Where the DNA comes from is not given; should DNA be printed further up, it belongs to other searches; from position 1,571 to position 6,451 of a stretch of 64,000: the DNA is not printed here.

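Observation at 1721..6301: Single-exon 1526-aa fusion of SH3 domain, fatty-acyl-CoA-synthetase-like adenylation domain, PCP and terminal thioester reductase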

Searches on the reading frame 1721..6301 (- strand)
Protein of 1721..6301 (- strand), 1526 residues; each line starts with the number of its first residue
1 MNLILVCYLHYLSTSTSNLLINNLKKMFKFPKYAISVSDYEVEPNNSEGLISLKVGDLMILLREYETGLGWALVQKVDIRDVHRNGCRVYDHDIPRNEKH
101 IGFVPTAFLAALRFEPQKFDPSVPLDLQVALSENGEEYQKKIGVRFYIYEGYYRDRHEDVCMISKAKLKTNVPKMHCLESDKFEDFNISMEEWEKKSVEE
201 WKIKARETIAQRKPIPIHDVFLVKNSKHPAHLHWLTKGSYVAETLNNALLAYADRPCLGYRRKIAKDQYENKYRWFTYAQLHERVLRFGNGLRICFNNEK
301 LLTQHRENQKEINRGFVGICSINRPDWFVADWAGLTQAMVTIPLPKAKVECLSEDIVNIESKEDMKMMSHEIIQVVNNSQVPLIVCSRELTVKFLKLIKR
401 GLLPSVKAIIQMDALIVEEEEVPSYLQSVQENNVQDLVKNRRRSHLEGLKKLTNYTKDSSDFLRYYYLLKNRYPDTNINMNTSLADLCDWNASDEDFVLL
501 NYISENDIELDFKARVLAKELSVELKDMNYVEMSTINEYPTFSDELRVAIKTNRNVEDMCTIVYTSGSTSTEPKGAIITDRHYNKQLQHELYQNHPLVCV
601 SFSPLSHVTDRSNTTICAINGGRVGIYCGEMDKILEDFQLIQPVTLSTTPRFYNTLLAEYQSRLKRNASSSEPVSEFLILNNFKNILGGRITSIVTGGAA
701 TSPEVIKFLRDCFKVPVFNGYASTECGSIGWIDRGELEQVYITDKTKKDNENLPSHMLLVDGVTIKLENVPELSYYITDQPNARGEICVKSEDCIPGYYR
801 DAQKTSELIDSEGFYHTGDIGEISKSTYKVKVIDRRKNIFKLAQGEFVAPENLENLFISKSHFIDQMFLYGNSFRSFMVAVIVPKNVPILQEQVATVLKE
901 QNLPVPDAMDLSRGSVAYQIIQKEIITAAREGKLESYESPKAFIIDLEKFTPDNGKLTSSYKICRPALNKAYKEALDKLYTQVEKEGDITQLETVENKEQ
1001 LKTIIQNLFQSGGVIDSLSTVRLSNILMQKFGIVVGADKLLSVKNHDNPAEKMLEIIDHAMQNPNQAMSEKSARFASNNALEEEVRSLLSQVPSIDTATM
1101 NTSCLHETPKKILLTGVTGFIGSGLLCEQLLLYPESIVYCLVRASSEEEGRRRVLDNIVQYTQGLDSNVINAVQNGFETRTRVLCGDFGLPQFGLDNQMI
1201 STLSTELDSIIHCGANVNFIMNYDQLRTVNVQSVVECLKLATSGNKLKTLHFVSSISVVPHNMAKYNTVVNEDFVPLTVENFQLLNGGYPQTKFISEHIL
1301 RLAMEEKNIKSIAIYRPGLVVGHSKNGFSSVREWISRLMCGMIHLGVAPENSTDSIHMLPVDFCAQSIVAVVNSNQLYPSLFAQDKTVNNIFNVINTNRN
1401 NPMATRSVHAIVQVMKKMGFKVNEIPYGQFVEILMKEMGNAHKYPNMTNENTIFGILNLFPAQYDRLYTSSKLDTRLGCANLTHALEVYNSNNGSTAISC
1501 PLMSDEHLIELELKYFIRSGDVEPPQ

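Call 3: search_protein_families(library=pfam, proteins=[window:1721-6301:-], max_evalue=1)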
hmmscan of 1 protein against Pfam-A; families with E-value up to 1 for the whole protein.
window:1721-6301:- (1526 aa): 7 families
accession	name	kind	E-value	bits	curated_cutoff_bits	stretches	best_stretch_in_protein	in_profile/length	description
PF07993.18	NAD_binding_4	-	6.6e-53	179.9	20.1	1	1114-1368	1-258/258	Male sterility protein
PF00501.34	AMP-binding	-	4.6e-39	134.8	29.9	2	550-799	155-384/384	AMP-binding enzyme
PF01370.27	Epimerase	-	9.3e-06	25.7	20.9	1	1112-1340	1-191/240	NAD dependent epimerase/dehydratase family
PF22385.1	Cas9_C_2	-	0.00058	20.1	27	1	1192-1242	20-70/94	CRISPR-associated endonuclease Cas9, C-terminal domain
PF22734.1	NNH2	-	0.011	15.8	27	1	967-1020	29-82/181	NACHT N-terminal Helical domain 2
PF23562.2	AMP-binding_C_3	-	0.095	13.5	20.8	0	841-902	5-71/124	AMP-binding enzyme C-terminal domain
PF00550.31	PP-binding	-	0.14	12.9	20.8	1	1007-1042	23-56/67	Phosphopantetheine attachment site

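Call 4: search_protein_families(library=ncbifam, proteins=[window:1721-6301:-], max_evalue=0.01)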
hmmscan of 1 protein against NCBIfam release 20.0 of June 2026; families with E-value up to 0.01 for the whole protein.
window:1721-6301:- (1526 aa): 58 families (the best 25 are shown)
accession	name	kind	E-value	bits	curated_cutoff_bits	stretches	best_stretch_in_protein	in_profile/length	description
NF041592.1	carboxyl_red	equivalog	1.2e-120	404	1300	1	495-1373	174-1036/1160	carboxylic acid reductase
TIGR01746.1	Thioester-redct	subfamily_domain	1.7e-63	215.1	213.35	1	1111-1442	1-304/371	thioester reductase domain-containing protein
TIGR03443.1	alpha_am_amid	equivalog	4.2e-49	166.9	1030.1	1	878-1525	743-1359/1390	L-aminoadipate-semialdehyde dehydrogenase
NF038078.1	NRPS_MxcG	equivalog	9.4e-44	149.1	2300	1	957-1443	945-1379/1442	myxochelin non-ribosomal peptide synthetase MxcG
NF004837.0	PRK06187.1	subfamily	1.7e-26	92.6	476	1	550-860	163-445/531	long-chain-fatty-acid--CoA ligase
NF005539.0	PRK07201.1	equivalog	1.2e-24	87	549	1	1112-1440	3-306/657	SDR family oxidoreductase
NF038343.1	ligase_FadD11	exception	6.4e-21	74.4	950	1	778-982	388-583/585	fatty acid--CoA ligase FadD11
TIGR01923.1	menE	equivalog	3.5e-20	72.3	330.15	2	691-898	226-410/442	o-succinylbenzoate--CoA ligase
NF006572.0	PRK09088.1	equivalog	2e-15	56.5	696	1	539-863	122-414/491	acyl-CoA synthetase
NF009233.0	PRK12583.1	subfamily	3.2e-14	52.3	832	1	782-865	397-478/558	fatty acid CoA ligase family protein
NF006182.0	PRK08316.1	subfamily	1.3e-13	50.3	663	1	782-859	365-439/523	fatty acyl-CoA synthetase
NF002966.0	PRK03640.1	equivalog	4.8e-13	48.5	556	1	779-871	327-415/483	o-succinylbenzoate--CoA ligase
NF005801.1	PRK07656.1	equivalog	1.3e-12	47.1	657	1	695-859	285-425/500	FadD3 family acyl-CoA ligase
NF004674.0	PRK06018.1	subfamily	1.5e-12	47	766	1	691-860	296-457/544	long-chain-fatty-acid--CoA ligase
NF006386.0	PRK08633.1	equivalog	1.7e-12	45.9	1221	1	693-855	902-1059/1147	acyl-[ACP]--phospholipid O-acyltransferase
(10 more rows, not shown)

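Call 5: find_encoding_contigs(protein=window:1721-6301:-, flank=3000, max_places=4)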
Protein window:1721-6301:- (1526 aa): no gene with exactly this product is on record in the collection.

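Call 6: search_solved_structures(query=window:1721-6301:-, max_evalue=0.001, show_alignments=1)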
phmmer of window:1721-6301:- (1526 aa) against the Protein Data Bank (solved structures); distinct sequences matched with E-value up to 0.001: 48.
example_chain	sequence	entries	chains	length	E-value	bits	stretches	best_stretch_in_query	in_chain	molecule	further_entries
5msc_A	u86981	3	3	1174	2.8e-77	263.9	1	557-1351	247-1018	Carboxylic acid reductase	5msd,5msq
5mso_A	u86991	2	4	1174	1.4e-75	258.3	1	556-1351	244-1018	Carboxylic acid reductase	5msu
5msp_A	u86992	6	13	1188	1.1e-73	252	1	552-1352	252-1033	Thioester reductase domain-containing protein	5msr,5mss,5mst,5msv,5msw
6oz1_A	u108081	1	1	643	1.7e-56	195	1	545-981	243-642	Oxidoreductase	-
4u7w_A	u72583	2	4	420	1.1e-37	132.7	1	1110-1371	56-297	MxaA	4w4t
8v1x_A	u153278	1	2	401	4.1e-26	94.4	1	1107-1433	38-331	Type I polyketide synthase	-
4dqv_A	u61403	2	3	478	1.1e-18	69.7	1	1109-1352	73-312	PROBABLE PEPTIDE SYNTHETASE NRP (PEPTIDE SYNTHASE) | Peptide synthetase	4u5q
6nki_A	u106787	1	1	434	4.2e-17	64.5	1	1104-1369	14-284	NRPS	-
4f6c_A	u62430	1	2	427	1.1e-11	46.6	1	1098-1321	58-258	AusA reductase domain protein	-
4f6l_B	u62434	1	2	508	1.7e-11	45.9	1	1098-1321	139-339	AusA reductase domain protein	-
6abh_A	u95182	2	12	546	6.1e-11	44.1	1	781-865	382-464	Red-bioluminescence eliciting luciferase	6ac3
6k4c_A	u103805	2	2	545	7.6e-11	43.8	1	772-865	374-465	Ancestral luciferase AncLamp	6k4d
2d1q_A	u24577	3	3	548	7.8e-11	43.7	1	778-863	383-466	Luciferin 4-monooxygenase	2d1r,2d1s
2d1t_A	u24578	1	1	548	8.1e-11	43.7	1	778-863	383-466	Luciferin 4-monooxygenase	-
5u95_A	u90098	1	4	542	1.1e-10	43.2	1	782-869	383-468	4-coumarate--CoA ligase 2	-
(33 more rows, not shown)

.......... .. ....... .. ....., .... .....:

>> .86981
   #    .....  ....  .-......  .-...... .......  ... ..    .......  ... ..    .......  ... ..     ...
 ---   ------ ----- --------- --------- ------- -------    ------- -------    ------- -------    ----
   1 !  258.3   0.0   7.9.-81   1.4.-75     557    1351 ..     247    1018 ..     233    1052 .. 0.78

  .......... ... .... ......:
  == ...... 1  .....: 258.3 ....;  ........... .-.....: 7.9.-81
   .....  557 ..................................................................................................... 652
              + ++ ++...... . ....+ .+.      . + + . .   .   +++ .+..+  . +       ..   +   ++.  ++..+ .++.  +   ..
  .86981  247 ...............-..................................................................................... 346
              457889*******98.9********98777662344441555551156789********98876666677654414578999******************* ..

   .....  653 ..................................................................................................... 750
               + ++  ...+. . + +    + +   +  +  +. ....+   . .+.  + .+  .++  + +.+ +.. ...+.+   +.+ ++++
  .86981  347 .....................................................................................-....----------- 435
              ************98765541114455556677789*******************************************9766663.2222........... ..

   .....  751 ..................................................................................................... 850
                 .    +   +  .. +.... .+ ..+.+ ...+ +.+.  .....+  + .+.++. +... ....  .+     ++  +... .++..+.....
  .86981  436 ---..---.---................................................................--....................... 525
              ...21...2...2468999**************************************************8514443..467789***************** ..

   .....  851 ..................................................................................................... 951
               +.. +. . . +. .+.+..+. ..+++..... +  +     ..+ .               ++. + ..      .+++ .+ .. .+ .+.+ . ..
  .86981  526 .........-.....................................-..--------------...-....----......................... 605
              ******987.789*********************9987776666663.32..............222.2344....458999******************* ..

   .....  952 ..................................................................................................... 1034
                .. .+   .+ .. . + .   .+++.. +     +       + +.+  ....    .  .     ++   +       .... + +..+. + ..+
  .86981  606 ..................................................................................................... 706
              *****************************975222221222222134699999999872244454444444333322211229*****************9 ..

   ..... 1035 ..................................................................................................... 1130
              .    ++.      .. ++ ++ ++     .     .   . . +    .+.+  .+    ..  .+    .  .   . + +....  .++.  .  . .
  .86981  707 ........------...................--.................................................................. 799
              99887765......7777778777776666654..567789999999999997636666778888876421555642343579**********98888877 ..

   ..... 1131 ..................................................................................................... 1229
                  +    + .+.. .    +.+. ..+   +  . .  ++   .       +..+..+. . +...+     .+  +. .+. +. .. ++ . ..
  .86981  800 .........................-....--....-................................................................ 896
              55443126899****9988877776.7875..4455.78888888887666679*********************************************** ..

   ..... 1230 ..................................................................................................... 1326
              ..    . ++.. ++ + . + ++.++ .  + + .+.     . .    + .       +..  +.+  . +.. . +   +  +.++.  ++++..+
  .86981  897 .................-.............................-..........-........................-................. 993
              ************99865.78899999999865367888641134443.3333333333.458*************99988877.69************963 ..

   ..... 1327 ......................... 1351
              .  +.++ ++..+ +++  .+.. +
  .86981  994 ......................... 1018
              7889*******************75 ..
